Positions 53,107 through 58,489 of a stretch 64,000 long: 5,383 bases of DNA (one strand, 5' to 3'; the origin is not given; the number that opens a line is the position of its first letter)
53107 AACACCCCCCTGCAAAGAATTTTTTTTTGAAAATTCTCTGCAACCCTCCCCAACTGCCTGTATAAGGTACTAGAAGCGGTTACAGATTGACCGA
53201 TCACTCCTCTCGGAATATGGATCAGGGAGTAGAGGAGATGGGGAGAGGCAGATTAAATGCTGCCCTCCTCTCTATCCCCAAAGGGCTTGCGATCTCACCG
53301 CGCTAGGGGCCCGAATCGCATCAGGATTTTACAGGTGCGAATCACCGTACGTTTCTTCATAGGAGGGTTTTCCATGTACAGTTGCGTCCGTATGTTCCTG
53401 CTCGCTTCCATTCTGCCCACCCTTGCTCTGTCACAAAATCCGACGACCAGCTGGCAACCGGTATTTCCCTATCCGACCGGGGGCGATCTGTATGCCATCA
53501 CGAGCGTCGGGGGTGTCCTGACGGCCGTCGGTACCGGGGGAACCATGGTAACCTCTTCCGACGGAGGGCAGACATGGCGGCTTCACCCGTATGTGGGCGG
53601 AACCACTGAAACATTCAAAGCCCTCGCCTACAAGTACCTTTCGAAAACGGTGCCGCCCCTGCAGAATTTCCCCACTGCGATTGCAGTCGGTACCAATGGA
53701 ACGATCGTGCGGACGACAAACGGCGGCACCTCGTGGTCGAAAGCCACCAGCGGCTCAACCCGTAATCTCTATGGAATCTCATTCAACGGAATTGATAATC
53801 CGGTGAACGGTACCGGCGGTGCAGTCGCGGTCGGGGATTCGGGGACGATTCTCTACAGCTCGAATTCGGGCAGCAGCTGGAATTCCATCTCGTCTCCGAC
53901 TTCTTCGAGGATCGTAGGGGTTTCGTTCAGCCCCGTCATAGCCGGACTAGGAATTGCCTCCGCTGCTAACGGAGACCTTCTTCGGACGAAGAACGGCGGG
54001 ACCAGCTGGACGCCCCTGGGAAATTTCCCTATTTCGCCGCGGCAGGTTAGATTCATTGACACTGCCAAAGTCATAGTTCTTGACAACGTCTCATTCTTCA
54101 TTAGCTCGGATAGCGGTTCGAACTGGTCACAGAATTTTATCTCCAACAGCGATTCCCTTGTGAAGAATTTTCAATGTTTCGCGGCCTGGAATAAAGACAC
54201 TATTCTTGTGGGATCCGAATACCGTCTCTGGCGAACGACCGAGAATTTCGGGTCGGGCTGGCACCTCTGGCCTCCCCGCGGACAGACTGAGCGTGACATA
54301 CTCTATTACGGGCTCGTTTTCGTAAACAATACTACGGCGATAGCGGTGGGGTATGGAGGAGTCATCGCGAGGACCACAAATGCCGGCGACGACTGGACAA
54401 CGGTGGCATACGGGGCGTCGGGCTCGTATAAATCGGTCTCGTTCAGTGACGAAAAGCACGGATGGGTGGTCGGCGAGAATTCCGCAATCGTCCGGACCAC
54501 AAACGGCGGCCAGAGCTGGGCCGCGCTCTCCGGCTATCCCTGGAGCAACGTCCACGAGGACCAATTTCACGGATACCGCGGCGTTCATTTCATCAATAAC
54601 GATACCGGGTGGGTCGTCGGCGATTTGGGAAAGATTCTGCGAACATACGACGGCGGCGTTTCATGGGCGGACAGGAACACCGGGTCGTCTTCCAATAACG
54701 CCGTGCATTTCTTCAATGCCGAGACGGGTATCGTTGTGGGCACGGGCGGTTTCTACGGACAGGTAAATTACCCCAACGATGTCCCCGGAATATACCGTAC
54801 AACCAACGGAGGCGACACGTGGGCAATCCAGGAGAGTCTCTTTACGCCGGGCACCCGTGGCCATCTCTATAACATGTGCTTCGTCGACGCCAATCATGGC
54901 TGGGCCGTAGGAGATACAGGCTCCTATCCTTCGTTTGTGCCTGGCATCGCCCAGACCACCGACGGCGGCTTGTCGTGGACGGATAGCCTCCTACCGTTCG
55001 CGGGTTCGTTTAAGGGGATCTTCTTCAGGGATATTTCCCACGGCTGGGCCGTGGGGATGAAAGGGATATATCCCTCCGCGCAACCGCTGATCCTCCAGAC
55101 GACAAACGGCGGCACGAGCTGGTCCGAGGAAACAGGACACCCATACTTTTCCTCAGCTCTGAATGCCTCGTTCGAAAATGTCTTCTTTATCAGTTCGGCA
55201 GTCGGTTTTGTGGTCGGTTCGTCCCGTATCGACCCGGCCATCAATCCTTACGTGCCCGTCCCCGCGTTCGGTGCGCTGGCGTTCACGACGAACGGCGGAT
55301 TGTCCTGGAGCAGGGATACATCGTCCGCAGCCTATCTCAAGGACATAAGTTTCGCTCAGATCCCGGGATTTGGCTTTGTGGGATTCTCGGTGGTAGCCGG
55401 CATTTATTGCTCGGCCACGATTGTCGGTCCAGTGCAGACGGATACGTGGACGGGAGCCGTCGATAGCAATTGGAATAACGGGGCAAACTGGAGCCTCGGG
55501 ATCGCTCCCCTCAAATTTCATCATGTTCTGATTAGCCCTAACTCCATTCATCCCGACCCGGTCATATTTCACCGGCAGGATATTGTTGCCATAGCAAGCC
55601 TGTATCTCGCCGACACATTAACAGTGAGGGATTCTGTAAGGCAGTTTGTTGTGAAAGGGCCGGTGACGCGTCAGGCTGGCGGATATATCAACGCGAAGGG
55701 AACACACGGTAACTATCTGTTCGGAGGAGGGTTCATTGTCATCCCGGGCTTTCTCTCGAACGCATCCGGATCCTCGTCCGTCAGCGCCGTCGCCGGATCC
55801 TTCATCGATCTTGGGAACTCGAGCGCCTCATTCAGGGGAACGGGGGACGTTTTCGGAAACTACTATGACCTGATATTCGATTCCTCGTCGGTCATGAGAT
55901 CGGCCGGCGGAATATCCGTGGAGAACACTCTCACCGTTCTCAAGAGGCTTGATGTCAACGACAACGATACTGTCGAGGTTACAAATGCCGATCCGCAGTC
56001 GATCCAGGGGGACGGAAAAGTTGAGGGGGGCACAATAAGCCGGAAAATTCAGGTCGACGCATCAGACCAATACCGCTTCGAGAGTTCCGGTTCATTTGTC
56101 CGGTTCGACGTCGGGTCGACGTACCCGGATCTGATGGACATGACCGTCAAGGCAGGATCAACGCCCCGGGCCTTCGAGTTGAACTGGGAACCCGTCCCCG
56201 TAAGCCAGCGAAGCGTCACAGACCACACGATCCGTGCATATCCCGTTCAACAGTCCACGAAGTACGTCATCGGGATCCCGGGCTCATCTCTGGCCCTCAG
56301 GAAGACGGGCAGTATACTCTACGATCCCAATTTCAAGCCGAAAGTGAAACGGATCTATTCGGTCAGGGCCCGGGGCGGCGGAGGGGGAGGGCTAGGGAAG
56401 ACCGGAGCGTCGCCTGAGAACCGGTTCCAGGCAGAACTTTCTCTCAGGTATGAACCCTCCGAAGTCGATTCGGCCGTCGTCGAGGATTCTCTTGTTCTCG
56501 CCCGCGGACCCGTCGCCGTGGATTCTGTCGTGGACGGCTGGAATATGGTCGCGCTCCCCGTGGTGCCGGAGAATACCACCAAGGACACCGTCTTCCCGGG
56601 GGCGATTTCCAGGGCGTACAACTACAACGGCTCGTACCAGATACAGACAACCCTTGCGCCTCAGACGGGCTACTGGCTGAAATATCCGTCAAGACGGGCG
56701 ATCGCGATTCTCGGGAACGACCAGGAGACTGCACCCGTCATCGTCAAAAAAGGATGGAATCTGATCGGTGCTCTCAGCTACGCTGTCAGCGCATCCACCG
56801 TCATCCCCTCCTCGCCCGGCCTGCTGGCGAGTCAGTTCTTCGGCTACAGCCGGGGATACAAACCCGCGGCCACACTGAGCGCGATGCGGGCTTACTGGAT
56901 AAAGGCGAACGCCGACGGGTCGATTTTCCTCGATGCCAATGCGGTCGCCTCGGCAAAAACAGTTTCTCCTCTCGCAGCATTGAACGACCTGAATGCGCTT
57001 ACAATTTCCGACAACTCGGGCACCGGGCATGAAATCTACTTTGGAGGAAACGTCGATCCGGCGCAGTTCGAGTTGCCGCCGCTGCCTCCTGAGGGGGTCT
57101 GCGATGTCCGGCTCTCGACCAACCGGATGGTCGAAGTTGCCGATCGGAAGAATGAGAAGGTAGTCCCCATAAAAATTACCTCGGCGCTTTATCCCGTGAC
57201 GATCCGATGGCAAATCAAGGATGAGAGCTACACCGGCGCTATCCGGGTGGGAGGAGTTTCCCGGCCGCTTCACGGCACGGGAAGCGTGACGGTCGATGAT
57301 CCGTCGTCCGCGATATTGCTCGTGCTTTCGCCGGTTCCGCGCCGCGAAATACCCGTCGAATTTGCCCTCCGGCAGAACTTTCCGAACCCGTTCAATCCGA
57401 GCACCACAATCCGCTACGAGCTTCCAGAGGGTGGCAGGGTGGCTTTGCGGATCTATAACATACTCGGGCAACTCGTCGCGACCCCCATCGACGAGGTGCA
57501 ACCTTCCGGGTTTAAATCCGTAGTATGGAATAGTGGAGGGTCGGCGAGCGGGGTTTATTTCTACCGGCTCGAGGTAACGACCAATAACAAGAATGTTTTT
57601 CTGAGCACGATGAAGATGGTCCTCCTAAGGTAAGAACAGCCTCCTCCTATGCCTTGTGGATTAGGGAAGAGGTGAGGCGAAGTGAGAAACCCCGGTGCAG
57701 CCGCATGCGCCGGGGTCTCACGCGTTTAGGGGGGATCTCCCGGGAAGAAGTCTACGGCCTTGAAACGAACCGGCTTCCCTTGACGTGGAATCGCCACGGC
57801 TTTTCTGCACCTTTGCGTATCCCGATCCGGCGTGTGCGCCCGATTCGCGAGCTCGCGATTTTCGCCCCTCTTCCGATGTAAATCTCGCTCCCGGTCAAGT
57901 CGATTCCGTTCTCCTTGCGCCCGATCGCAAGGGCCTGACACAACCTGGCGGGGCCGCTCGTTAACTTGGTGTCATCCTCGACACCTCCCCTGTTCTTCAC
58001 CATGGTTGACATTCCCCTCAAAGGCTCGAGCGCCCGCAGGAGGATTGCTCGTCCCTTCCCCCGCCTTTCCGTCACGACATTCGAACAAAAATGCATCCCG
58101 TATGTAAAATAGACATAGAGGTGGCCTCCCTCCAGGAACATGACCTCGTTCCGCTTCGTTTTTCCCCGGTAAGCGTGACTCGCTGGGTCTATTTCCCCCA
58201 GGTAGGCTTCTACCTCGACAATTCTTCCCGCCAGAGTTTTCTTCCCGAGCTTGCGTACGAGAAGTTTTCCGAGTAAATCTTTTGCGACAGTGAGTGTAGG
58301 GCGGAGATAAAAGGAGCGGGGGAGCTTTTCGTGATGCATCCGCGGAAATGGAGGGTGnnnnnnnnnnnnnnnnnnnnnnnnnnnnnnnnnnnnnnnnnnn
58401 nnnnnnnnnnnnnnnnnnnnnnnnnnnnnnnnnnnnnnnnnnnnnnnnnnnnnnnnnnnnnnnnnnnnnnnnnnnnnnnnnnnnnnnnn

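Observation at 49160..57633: Candidate undescribed envelope-sensing module: hypothetical protein + zf-HC2 anti-sigma-like protein with FG-GAP ectodomain + secreted FG-GAP propeller + giant T9SS-exported BNR multi-propeller protein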

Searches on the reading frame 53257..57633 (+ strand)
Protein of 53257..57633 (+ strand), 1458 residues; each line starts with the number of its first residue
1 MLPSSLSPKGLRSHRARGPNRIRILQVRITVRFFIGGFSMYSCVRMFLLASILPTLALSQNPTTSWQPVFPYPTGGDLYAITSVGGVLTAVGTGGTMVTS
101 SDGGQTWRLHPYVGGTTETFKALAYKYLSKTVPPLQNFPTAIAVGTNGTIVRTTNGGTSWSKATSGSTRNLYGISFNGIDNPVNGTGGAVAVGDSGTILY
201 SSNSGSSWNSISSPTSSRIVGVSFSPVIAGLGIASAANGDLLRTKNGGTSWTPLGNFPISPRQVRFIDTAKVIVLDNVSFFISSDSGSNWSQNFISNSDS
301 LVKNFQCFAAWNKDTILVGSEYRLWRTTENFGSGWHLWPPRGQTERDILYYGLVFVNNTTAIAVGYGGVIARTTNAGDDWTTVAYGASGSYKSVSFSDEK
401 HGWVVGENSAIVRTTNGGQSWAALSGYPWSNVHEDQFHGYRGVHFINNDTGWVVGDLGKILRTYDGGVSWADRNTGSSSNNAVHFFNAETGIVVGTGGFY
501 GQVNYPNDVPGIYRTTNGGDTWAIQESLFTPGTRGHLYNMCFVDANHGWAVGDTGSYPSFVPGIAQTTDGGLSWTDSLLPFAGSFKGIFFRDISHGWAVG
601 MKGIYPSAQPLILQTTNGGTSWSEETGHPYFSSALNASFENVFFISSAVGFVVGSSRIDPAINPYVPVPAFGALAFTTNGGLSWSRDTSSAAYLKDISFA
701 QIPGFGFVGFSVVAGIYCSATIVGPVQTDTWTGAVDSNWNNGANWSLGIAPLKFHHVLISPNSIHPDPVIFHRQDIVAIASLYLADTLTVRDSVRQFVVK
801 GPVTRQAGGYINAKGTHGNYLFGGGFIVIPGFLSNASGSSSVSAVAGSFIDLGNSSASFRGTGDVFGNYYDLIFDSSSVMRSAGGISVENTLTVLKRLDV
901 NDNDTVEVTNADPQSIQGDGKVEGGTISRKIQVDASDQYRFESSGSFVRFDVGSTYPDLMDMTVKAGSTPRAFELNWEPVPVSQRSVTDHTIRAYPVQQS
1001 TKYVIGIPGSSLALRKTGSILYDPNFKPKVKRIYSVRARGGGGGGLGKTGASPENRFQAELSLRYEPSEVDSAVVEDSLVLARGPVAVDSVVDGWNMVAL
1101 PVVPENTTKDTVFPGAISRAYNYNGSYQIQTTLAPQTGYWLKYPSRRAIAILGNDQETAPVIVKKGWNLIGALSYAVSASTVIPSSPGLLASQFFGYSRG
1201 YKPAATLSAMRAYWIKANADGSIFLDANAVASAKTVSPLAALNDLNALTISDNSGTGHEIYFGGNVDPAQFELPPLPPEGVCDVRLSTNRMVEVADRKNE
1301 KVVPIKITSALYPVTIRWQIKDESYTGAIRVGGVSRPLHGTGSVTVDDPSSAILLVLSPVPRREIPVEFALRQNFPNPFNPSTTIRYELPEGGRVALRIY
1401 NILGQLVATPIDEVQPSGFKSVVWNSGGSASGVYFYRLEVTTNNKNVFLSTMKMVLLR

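Call 7: search_protein_families(library=pfam, proteins=[window:53257-57633:+], max_evalue=0.01)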
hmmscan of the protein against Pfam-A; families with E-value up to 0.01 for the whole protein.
window:53257-57633:+ (1458 aa): 4 families
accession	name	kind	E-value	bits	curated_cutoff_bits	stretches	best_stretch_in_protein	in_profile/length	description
PF14870.12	PSII_BNR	-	1.2e-27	97.4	27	3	379-523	8-138/303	Photosynthesis system II assembly factor YCF48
PF15902.12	Sortilin-Vps10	-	8.1e-11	41.8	33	1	149-254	2-112/446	Sortilin, neurotensin receptor 3,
PF18962.6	Por_Secre_tail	-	2.9e-05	24.7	27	1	1375-1444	2-68/75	Secretion system C-terminal sorting domain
PF19755.4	DUF6242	-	0.0093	16.3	29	0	369-421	167-217/217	Domain of unknown function (DUF6242)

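Call 9: search_protein_families(library=ncbifam, proteins=[window:53257-57633:+], max_evalue=1)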
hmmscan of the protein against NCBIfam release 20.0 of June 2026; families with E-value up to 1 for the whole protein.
window:53257-57633:+ (1458 aa): 6 families
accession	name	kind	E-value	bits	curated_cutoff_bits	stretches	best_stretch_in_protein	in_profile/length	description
NF010237.0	PRK13684.1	equivalog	1.7e-30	106.2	326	5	536-624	47-123/334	photosynthesis system II assembly factor Ycf48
NF045728.1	glycosyl_F510_1955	equivalog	1.6e-10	40.7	175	4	98-257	75-216/246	F510_1955 family glycosylhydrolase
NF052323.1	T9SSA_dep_M6i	equivalog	2.1e-08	32.6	600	1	1374-1446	960-1032/1043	T9SS-dependent M6-like inactivated metalloprotease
TIGR04183.1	Por_Secre_tail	domain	4.5e-08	32.9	23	1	1375-1445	2-63/72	T9SS type A sorting domain-containing protein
NF033707.1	T9SS_sortase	equivalog_domain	0.00025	18.8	420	1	1373-1455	1000-1093/1095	type IX secretion system sortase PorU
NF048002.1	spike_base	equivalog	0.63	10.4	28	0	135-160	28-53/85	spike base protein, RCAP_Rcc01079 family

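Call 88: search_protein_families(library=padloc, proteins=[window:53374-57633:+], max_evalue=0.01)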
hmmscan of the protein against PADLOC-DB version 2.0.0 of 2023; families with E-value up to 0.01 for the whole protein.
window:53374-57633:+ (1419 aa): 0 families

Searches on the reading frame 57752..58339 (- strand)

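Call 7: search_protein_families(library=pfam, proteins=[window:57752-58339:-], max_evalue=0.01)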
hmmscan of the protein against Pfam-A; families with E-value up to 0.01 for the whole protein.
window:57752-58339:- (195 aa): 1 family
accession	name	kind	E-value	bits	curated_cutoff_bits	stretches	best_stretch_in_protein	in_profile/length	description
PF02245.21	Pur_DNA_glyco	-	3.1e-70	235.7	27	1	9-189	1-180/181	Methylpurine-DNA glycosylase (MPG)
